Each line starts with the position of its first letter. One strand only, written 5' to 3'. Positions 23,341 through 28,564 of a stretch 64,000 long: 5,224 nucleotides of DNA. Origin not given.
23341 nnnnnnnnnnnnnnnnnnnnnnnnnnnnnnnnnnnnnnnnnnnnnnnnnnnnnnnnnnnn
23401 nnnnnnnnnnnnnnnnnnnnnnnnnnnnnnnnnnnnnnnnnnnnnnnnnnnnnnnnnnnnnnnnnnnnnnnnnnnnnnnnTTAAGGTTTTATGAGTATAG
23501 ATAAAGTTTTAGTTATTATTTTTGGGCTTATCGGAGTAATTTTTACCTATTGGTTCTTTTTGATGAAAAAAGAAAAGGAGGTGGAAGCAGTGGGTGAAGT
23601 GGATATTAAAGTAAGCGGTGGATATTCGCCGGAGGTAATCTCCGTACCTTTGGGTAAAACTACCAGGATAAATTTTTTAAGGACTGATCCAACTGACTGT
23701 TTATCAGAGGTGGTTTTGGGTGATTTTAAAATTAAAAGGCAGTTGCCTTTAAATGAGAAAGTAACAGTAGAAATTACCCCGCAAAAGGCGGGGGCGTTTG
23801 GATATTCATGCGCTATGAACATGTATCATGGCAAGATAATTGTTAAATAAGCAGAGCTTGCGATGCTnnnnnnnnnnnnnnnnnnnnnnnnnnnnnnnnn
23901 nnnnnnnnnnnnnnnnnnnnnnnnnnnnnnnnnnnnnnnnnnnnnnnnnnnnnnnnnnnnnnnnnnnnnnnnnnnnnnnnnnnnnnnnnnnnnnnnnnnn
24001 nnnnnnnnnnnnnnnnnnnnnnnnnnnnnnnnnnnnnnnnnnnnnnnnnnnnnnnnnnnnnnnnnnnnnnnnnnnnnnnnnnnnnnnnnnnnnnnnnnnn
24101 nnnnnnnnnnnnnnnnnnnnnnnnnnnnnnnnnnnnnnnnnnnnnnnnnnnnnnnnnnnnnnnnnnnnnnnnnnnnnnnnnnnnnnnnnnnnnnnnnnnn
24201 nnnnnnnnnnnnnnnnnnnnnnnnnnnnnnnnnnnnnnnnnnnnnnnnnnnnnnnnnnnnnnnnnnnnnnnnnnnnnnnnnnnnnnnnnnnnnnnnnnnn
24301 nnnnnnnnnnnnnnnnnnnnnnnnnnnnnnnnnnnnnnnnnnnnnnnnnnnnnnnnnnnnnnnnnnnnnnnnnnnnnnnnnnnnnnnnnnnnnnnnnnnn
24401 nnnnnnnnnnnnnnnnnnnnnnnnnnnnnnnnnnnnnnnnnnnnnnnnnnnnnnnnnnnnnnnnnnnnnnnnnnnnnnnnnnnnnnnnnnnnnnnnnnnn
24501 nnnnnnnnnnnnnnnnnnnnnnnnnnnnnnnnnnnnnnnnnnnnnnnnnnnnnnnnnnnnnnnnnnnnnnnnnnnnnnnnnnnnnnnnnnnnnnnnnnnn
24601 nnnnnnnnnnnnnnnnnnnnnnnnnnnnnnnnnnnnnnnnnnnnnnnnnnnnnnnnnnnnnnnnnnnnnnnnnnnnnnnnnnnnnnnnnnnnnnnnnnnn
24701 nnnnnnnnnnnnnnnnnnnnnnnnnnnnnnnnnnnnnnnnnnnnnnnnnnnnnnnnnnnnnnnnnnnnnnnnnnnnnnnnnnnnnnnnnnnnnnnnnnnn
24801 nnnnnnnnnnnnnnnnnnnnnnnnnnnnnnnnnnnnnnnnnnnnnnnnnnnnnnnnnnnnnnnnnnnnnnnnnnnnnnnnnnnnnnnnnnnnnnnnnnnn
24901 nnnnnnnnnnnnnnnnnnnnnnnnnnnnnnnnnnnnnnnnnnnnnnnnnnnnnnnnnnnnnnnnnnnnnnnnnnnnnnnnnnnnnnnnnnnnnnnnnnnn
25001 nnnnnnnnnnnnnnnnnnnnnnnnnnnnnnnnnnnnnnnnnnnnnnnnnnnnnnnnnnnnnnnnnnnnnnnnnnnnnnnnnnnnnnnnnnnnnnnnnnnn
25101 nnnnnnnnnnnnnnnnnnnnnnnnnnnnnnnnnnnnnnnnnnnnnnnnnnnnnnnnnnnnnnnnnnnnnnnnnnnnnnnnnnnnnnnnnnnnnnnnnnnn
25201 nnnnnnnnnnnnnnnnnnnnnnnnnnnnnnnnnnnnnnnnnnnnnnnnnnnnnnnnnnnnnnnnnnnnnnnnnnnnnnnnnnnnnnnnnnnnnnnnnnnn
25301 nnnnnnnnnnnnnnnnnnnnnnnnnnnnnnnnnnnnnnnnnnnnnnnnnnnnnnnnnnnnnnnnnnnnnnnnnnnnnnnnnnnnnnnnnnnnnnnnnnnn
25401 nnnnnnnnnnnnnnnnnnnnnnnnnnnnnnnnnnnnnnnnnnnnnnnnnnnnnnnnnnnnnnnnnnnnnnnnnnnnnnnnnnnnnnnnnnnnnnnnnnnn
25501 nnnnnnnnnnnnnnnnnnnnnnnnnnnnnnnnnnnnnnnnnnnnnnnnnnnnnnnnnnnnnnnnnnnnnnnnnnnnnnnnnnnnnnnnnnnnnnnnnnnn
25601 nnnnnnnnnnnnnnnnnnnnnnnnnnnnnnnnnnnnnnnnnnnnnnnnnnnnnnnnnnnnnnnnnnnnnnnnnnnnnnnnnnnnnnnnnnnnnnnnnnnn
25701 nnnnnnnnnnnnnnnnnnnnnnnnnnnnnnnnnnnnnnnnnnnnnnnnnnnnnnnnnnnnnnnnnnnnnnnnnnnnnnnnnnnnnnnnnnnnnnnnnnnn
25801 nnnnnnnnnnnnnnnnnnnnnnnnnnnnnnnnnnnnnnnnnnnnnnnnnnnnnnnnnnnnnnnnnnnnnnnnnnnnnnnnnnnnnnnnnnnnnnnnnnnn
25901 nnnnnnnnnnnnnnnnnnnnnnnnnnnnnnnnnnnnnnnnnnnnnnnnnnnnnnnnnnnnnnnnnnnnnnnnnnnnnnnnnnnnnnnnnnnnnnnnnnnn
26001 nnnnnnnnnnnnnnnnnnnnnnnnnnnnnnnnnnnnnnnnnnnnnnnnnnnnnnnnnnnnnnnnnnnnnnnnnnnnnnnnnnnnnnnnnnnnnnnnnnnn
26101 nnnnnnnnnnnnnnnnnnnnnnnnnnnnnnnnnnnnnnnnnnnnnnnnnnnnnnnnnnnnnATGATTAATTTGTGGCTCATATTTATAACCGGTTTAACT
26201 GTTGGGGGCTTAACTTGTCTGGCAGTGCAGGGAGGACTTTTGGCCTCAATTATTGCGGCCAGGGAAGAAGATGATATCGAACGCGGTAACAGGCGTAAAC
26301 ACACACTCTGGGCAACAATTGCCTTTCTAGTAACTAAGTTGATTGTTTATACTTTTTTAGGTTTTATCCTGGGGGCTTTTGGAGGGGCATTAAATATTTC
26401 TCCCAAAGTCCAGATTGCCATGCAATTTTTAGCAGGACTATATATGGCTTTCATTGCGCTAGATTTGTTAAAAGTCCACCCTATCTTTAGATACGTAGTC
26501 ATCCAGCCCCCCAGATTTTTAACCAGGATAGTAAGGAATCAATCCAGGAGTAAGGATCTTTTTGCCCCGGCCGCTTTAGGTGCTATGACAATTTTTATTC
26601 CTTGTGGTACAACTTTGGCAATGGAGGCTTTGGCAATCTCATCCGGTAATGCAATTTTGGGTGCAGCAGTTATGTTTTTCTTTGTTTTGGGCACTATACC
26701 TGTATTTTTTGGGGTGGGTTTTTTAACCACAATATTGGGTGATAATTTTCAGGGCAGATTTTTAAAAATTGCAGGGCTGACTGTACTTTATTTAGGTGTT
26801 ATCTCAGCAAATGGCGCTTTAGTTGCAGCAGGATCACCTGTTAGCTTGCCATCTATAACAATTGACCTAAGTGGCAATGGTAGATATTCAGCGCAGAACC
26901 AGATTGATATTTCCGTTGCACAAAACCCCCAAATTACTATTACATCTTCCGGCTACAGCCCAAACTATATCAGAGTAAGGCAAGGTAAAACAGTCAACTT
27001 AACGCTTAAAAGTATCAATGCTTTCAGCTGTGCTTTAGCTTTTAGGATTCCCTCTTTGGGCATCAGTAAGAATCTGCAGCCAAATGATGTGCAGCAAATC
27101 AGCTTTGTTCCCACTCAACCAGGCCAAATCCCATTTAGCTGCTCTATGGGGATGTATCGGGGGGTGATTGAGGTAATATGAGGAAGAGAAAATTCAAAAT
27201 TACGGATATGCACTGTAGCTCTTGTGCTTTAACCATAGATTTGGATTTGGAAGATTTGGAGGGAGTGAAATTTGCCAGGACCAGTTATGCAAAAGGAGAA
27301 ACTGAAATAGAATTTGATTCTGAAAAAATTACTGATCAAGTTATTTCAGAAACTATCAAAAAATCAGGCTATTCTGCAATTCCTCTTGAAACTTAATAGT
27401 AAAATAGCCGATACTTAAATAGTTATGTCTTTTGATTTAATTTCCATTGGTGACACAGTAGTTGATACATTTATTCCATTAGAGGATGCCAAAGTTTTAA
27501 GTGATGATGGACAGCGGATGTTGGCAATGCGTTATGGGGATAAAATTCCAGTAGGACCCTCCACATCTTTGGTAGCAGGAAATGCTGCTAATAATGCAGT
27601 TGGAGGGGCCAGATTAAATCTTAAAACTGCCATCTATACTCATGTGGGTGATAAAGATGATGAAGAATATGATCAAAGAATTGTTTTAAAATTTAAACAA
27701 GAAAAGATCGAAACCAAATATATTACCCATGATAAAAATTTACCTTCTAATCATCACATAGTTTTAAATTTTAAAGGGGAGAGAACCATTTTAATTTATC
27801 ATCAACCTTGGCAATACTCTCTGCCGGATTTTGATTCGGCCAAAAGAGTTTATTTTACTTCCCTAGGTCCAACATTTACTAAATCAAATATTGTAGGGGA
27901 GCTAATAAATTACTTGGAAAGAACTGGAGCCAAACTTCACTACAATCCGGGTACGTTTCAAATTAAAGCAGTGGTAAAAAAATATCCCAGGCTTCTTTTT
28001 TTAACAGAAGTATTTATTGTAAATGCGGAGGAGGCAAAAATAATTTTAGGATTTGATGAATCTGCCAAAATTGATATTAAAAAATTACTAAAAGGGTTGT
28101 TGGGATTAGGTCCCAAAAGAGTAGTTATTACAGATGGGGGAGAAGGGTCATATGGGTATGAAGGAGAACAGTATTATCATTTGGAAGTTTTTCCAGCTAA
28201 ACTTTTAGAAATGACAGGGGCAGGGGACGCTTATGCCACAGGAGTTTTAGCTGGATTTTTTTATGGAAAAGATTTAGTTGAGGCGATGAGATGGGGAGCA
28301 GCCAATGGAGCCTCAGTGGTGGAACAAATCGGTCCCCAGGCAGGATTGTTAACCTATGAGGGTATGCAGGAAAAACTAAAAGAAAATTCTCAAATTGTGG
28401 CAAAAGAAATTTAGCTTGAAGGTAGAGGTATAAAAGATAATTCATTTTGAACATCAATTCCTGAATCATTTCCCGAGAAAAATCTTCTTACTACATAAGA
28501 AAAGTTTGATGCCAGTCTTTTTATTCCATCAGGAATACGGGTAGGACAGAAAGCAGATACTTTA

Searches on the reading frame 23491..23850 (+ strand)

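Call 3: search_protein_families(library=pfam, proteins=[window:23491-23850:+], max_evalue=0.01)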
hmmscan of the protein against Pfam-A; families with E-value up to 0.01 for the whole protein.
window:23491-23850:+ (119 aa): 1 family
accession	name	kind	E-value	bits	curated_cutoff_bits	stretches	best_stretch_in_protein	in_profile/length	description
PF13473.12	Cupredoxin_1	-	5.5e-21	75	27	1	16-118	2-104/104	Cupredoxin-like domain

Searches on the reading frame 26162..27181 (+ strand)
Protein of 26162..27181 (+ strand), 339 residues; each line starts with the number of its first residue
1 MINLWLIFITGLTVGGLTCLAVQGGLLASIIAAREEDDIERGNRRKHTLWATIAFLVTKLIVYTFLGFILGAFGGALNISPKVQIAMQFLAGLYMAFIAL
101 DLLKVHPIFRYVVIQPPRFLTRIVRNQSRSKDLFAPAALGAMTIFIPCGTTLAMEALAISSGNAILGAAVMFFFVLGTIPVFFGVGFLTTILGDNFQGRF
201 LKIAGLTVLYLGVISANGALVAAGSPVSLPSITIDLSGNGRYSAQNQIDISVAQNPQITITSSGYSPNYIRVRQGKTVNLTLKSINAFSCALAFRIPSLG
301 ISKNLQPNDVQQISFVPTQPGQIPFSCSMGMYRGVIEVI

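Call 12: search_protein_families(library=ncbifam, proteins=[window:26162-27181:+], max_evalue=0.01)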
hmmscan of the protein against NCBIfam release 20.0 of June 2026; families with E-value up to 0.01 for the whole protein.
window:26162-27181:+ (339 aa): 1 family
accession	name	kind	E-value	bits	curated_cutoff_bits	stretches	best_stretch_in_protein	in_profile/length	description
TIGR04246.1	nitrous_NosZ_Gp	equivalog_domain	0.00028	19.3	625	1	259-328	490-560/578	Sec-dependent nitrous-oxide reductase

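Call 73: search_protein_families(library=pfam, proteins=[window:26162-27181:+], max_evalue=0.01)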
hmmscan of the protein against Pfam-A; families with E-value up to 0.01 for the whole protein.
window:26162-27181:+ (339 aa): 2 families
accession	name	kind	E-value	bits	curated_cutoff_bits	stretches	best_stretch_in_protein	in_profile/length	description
PF13386.12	DsbD_2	-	5.1e-31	108.6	24.9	1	7-213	2-198/199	Cytochrome C biogenesis protein transmembrane region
PF13473.12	Cupredoxin_1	-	4.2e-13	49.7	27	1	254-336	21-102/104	Cupredoxin-like domain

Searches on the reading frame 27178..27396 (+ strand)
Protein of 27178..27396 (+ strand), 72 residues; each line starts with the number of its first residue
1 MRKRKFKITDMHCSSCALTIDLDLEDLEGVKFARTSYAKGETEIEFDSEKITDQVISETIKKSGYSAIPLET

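Call 73: search_protein_families(library=pfam, proteins=[window:27178-27396:+], max_evalue=0.01)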
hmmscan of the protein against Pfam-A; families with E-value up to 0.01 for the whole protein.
window:27178-27396:+ (72 aa): 1 family
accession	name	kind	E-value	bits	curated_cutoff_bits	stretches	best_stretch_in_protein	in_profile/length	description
PF00403.32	HMA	-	1.7e-10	41.5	24.8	1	6-65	2-61/62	Heavy-metal-associated domain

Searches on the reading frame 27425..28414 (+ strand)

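Call 73: search_protein_families(library=pfam, proteins=[window:27425-28414:+], max_evalue=0.01)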
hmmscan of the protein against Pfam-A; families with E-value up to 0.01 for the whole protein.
window:27425-28414:+ (329 aa): 2 families
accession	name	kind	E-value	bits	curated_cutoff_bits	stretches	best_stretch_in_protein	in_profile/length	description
PF00294.29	PfkB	-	1.3e-31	110.5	25.8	1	50-307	35-298/302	pfkB family carbohydrate kinase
PF08543.17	Phos_pyr_kin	-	5.1e-06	26.5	27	1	188-292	113-225/246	Phosphomethylpyrimidine kinase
